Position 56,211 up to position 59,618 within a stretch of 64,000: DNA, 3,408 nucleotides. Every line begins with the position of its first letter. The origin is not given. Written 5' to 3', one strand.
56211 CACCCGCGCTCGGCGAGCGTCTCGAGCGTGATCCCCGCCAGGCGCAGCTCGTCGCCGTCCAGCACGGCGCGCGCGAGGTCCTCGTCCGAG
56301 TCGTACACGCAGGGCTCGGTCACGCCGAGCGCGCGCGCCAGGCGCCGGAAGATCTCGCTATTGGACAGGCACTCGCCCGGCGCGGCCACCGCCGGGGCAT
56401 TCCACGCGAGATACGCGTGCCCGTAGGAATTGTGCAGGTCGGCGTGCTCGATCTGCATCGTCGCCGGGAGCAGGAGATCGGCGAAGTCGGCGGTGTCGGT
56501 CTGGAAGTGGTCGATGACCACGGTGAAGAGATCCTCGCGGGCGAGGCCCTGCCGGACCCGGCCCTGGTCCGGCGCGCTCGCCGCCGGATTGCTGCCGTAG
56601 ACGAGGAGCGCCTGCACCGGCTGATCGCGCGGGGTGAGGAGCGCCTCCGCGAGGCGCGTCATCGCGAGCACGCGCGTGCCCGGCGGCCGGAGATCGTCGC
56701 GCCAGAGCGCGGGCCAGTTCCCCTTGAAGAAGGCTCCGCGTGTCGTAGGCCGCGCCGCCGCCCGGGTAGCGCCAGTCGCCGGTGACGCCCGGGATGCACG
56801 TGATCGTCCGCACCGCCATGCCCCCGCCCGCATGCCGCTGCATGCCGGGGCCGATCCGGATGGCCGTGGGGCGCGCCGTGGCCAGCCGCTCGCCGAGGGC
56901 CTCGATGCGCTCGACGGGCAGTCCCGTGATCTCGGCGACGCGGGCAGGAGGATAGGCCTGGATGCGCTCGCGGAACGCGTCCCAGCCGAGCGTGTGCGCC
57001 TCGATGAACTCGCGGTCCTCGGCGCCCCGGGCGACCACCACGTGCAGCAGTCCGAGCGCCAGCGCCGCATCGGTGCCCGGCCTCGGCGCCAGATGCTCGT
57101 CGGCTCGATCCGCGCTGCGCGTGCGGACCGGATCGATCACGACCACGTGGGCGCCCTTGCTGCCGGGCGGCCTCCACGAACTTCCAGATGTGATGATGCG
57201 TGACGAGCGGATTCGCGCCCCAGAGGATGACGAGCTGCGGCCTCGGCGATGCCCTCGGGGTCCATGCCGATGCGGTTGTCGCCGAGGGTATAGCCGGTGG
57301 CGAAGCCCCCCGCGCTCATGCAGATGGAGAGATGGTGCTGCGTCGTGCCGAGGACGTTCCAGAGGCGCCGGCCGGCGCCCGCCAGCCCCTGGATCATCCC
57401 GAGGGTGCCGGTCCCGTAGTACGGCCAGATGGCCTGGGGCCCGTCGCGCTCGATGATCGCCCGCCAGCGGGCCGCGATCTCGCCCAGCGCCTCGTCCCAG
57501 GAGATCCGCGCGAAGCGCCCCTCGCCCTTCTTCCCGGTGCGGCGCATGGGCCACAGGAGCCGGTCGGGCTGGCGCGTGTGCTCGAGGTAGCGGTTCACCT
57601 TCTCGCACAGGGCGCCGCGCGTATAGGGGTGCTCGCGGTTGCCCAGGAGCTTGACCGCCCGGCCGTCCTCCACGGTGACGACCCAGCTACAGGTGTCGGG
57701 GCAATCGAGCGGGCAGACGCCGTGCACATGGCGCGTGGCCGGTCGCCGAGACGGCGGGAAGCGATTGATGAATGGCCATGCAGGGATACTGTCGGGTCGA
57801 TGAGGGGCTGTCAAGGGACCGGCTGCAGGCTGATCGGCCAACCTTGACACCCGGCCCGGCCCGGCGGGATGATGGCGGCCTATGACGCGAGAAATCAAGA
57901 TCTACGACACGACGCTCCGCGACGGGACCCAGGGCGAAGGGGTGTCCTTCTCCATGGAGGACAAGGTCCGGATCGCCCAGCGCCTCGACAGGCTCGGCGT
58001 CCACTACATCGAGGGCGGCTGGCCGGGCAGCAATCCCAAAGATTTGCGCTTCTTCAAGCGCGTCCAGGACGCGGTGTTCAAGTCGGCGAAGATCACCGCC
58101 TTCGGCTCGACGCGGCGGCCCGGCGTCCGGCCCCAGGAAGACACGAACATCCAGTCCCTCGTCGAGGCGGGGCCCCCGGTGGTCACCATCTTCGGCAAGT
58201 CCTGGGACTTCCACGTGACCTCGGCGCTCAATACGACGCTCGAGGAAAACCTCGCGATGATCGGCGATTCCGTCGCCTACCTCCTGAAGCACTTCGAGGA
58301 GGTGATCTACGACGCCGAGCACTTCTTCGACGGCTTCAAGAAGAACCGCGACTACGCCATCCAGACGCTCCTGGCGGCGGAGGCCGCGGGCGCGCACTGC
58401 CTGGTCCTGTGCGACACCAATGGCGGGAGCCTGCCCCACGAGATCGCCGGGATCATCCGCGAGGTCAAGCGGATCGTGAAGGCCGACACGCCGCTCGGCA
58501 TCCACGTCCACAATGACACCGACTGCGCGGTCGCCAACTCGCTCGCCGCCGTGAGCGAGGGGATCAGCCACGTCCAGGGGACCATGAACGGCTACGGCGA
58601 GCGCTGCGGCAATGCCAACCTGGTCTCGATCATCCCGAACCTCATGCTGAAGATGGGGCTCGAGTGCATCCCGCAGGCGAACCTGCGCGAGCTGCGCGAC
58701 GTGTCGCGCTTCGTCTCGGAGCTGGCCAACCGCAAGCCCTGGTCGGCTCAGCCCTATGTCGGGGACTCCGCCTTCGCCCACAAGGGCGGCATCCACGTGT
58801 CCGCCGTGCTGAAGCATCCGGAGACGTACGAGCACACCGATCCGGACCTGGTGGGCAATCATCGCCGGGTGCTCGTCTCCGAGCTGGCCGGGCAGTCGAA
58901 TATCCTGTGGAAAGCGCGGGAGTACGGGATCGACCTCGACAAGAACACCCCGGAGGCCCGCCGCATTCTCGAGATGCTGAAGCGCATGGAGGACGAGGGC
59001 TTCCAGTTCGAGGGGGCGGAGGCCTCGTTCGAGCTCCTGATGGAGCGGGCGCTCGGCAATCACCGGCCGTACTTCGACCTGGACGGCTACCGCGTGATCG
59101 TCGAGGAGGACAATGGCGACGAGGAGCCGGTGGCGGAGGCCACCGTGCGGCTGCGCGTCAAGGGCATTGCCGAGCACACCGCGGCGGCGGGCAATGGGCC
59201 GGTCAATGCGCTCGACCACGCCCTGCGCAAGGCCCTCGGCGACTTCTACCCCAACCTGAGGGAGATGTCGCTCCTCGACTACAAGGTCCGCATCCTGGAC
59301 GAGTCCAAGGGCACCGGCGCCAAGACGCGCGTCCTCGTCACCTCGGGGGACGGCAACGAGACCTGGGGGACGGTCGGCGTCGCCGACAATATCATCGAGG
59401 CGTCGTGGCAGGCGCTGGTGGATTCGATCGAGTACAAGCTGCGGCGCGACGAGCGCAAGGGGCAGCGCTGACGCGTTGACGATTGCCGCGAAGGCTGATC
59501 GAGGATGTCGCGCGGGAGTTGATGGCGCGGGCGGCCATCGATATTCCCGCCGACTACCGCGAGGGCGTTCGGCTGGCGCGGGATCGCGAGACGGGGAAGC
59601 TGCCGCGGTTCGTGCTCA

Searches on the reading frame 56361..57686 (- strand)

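Call 32: search_protein_families(library=pfam, proteins=[window:56361-57686:-], max_evalue=0.0001)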
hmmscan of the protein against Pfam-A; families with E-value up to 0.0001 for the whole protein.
window:56361-57686:- (442 aa): 1 family
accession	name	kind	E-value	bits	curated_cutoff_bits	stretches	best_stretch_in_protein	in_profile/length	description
PF00384.28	Molybdopterin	-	1.2e-09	38.2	24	1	179-314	138-224/353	Molybdopterin oxidoreductase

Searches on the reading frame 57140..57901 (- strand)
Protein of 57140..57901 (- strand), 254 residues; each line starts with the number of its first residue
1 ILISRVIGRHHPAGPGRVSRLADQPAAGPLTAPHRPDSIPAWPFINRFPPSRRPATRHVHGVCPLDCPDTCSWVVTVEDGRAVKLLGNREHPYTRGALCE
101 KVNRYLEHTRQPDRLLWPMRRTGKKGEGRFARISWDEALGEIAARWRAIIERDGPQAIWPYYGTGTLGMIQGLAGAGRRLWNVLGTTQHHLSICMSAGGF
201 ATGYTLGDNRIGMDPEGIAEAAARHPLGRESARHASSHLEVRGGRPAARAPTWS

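Call 32: search_protein_families(library=pfam, proteins=[window:57140-57901:-], max_evalue=0.0001)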
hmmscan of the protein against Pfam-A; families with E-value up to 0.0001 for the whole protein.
window:57140-57901:- (254 aa): 2 families
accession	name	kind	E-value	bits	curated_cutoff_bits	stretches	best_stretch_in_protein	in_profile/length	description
PF04879.21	Molybdop_Fe4S4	-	9.2e-09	35.6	22.7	1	58-108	3-52/55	Molybdopterin oxidoreductase Fe4S4 domain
PF00384.28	Molybdopterin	-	8.9e-08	32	24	1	114-173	1-57/353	Molybdopterin oxidoreductase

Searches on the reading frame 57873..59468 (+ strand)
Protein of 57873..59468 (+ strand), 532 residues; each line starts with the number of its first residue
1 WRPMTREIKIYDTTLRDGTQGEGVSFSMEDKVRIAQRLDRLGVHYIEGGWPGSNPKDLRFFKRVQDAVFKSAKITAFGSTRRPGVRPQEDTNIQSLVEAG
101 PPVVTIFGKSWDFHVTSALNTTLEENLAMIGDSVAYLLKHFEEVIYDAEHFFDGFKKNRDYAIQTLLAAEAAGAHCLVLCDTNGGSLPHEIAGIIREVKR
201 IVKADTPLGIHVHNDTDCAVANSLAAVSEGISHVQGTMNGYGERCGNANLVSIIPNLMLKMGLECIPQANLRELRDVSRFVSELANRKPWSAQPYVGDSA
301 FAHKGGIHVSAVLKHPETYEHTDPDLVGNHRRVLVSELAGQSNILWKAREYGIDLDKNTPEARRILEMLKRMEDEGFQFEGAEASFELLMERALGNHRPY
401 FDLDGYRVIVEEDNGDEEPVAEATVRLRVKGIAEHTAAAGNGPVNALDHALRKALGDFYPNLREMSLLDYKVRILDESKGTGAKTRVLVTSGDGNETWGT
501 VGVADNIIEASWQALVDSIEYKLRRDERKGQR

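Call 32: search_protein_families(library=pfam, proteins=[window:57873-59468:+], max_evalue=0.0001)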
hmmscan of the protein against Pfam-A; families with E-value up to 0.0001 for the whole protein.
window:57873-59468:+ (532 aa): 3 families
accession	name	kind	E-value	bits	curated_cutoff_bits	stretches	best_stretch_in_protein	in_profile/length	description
PF00682.25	HMGL-like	-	8.8e-50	170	29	1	8-281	2-260/260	HMGL-like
PF08502.15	LeuA_dimer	-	8.1e-28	97.4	24.9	1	381-522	2-130/131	LeuA allosteric (dimerisation) domain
PF22617.1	HCS_D2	-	1.4e-16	61.1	27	1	296-375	2-80/82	Homocitrate synthase post-HMGL domain-like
